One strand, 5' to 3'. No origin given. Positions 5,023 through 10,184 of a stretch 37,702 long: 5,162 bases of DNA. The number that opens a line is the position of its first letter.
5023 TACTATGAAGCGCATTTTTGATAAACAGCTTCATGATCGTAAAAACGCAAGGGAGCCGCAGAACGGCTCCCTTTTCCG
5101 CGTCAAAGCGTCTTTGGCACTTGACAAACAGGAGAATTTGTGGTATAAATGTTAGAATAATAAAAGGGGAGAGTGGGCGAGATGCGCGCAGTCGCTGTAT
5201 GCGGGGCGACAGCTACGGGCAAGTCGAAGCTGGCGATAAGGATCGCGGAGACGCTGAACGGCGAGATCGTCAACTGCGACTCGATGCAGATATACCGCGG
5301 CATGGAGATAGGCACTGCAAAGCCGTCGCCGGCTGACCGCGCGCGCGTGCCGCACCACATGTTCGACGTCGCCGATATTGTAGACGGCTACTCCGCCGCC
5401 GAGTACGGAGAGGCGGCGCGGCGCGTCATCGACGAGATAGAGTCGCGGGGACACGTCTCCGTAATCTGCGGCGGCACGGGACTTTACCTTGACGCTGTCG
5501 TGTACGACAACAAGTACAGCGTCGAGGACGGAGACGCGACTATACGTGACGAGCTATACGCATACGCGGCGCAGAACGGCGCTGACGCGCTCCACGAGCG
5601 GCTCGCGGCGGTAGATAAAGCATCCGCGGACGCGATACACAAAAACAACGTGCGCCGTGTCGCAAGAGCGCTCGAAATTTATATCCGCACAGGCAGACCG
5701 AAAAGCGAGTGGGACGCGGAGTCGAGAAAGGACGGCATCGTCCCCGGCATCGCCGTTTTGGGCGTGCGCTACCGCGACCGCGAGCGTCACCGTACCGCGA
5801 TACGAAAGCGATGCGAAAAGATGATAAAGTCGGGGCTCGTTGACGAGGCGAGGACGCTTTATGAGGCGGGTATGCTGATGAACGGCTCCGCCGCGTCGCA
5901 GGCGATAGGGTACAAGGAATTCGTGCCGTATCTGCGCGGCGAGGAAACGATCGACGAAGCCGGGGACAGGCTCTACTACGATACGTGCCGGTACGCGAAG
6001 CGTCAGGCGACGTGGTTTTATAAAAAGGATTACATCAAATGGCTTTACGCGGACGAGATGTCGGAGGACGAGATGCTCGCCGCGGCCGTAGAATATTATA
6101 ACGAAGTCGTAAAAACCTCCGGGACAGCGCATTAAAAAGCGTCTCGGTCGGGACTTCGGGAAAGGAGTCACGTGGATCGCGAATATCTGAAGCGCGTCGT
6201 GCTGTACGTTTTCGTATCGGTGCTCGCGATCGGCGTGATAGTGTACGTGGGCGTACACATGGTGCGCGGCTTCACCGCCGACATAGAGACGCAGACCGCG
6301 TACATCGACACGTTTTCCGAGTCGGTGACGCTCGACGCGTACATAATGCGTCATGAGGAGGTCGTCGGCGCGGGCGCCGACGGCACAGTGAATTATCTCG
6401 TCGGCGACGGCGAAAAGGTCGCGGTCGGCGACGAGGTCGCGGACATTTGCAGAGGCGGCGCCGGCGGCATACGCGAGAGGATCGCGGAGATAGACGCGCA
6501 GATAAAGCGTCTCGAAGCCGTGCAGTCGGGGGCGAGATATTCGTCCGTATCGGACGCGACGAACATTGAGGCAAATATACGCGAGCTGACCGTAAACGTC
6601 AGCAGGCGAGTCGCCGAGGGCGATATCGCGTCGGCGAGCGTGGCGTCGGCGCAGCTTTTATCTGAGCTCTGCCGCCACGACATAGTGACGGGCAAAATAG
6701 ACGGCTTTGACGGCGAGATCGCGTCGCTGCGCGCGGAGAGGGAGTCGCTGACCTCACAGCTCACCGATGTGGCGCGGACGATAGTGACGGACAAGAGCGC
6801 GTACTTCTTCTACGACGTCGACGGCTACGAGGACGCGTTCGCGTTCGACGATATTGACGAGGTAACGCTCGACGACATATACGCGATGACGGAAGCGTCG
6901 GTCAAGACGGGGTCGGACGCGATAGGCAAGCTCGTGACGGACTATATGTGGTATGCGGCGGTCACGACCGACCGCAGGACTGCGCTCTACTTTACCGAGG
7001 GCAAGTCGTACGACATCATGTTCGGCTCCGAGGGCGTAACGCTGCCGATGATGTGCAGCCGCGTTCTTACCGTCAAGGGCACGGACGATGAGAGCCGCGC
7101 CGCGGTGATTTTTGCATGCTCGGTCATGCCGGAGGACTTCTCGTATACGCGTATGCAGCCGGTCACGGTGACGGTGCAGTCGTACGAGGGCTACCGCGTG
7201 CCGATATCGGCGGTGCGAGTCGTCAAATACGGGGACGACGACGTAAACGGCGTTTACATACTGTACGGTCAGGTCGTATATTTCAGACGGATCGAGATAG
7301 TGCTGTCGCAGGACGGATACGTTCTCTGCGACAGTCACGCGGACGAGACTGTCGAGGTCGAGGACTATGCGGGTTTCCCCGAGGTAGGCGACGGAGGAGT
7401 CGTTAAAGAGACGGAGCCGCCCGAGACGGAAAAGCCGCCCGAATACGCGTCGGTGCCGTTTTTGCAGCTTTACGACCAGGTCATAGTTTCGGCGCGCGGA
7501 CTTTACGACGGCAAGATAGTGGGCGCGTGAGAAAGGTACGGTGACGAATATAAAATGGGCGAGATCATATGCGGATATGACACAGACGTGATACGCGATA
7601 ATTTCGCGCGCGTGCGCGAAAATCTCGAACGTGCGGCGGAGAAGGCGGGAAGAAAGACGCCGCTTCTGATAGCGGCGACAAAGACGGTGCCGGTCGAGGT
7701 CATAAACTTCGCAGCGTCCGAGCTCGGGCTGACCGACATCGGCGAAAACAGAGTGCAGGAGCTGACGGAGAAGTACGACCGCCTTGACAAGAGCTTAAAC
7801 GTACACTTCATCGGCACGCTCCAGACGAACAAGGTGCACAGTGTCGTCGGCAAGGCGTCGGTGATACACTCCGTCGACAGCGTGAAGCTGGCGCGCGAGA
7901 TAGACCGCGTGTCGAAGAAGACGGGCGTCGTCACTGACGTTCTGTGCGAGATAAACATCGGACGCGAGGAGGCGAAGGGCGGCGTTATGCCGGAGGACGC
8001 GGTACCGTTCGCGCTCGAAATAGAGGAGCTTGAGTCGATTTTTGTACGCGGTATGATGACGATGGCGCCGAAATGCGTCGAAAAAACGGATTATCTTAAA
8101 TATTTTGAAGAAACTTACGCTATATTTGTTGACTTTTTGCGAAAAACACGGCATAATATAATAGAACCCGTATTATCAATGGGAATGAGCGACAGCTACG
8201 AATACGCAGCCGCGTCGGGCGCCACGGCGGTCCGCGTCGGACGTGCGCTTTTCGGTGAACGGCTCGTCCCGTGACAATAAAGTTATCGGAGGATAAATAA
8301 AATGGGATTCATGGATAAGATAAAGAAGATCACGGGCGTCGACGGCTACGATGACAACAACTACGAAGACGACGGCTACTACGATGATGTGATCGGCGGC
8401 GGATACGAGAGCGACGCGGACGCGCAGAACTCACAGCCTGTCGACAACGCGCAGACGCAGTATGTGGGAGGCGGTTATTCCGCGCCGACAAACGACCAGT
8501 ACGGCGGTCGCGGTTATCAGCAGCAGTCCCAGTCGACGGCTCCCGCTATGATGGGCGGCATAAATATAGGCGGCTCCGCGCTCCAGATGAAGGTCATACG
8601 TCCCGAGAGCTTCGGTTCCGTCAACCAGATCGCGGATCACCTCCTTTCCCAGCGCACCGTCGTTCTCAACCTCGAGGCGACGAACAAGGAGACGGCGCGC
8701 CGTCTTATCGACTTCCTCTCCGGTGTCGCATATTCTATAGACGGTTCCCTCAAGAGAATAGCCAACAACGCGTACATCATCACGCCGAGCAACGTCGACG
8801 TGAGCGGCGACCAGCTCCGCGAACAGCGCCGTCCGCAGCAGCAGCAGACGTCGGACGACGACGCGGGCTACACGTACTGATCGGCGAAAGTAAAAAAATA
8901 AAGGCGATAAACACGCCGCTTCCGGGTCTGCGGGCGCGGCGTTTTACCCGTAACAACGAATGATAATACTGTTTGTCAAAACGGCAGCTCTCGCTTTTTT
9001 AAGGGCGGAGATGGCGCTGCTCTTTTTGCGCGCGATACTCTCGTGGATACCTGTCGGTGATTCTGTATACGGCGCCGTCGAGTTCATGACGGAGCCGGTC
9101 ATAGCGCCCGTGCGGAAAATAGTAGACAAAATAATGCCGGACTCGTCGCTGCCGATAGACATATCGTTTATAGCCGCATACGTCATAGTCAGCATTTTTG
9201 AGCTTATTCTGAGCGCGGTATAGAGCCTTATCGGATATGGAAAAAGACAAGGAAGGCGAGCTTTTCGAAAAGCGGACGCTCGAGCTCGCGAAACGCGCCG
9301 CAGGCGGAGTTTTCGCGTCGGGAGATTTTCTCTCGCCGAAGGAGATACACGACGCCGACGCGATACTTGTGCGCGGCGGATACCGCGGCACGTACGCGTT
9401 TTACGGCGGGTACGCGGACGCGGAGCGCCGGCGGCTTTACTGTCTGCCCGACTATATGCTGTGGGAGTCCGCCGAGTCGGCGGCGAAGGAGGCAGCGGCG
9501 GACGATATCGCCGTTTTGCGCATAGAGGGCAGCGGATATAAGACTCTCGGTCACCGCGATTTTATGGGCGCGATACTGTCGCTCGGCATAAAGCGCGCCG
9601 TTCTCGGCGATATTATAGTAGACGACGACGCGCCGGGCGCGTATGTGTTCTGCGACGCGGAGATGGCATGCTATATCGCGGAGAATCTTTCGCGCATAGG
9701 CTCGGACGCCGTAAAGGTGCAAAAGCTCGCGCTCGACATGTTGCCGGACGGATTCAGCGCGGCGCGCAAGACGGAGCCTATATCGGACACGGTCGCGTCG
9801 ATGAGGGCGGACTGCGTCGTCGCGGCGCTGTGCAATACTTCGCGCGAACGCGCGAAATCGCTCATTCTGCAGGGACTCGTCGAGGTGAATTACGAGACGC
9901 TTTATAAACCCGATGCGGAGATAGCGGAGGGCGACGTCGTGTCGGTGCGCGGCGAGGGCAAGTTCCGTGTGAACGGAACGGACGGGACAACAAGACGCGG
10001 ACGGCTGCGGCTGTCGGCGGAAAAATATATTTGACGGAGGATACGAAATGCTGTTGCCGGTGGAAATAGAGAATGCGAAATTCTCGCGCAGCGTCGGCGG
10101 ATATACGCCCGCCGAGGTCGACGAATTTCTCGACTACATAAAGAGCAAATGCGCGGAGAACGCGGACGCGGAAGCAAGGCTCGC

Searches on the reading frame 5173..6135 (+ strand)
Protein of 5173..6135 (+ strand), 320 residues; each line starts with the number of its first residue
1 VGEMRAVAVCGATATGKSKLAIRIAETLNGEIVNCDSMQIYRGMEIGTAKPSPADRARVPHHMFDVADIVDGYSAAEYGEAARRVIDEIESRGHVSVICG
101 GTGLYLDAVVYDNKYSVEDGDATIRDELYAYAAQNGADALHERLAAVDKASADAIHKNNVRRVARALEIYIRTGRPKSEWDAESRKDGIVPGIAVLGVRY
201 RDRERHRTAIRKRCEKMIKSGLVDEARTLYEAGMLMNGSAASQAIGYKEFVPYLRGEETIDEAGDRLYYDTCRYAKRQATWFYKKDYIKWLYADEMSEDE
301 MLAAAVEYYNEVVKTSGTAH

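Call 46: search_protein_families(library=pfam, proteins=[window:5173-6135:+], max_evalue=0.0001)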
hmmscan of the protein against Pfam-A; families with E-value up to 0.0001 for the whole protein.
window:5173-6135:+ (320 aa): 2 families
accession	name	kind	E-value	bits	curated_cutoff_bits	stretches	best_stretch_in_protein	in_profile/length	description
PF01715.23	IPPT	-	7.4e-79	265.3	23.6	1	39-284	1-242/243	IPP transferase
PF01745.22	IPT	-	1.2e-06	28.6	20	1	5-94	2-89/233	Isopentenyl transferase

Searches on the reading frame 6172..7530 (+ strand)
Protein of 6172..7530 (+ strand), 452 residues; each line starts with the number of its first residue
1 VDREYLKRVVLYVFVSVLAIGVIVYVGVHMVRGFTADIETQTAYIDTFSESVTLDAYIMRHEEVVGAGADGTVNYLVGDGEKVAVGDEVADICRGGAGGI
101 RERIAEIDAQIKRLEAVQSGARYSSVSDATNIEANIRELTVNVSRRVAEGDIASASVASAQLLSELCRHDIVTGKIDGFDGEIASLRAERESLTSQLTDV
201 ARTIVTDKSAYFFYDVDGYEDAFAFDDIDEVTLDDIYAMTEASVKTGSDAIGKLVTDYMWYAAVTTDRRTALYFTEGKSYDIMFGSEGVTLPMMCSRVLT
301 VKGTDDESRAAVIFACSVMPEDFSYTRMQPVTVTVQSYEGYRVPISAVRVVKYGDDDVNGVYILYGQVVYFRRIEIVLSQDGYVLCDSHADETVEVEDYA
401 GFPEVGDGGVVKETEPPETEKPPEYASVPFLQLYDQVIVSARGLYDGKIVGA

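Call 46: search_protein_families(library=pfam, proteins=[window:6172-7530:+], max_evalue=0.0001)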
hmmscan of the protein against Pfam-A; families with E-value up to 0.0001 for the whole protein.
window:6172-7530:+ (452 aa): 1 family
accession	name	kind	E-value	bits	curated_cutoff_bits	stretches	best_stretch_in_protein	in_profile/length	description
PF12700.13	HlyD_2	-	7.4e-42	144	25.1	1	10-450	14-416/416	HlyD family secretion protein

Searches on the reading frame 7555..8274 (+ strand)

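Call 46: search_protein_families(library=pfam, proteins=[window:7555-8274:+], max_evalue=0.0001)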
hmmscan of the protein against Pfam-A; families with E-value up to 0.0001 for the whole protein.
window:7555-8274:+ (239 aa): 1 family
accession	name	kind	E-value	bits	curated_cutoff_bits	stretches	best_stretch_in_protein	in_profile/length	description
PF01168.26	Ala_racemase_N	-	3.7e-18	66.5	24.1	1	18-235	4-218/220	Alanine racemase, N-terminal domain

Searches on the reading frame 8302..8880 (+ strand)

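Call 46: search_protein_families(library=pfam, proteins=[window:8302-8880:+], max_evalue=0.0001)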
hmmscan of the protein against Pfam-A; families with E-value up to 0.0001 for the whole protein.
window:8302-8880:+ (192 aa): 1 family
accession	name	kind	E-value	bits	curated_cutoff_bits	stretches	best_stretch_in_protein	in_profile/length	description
PF04472.17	SepF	-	4e-26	91.5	27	1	97-167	2-72/72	Cell division protein SepF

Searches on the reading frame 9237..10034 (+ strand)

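Call 46: search_protein_families(library=pfam, proteins=[window:9237-10034:+], max_evalue=0.0001)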
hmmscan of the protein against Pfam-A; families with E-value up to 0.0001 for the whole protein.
window:9237-10034:+ (265 aa): 1 family
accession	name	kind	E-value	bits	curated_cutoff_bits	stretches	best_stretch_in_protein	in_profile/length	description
PF17774.7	YlmH_RBD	-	4.2e-13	49.9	23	1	100-166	18-82/84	Putative RNA-binding domain in YlmH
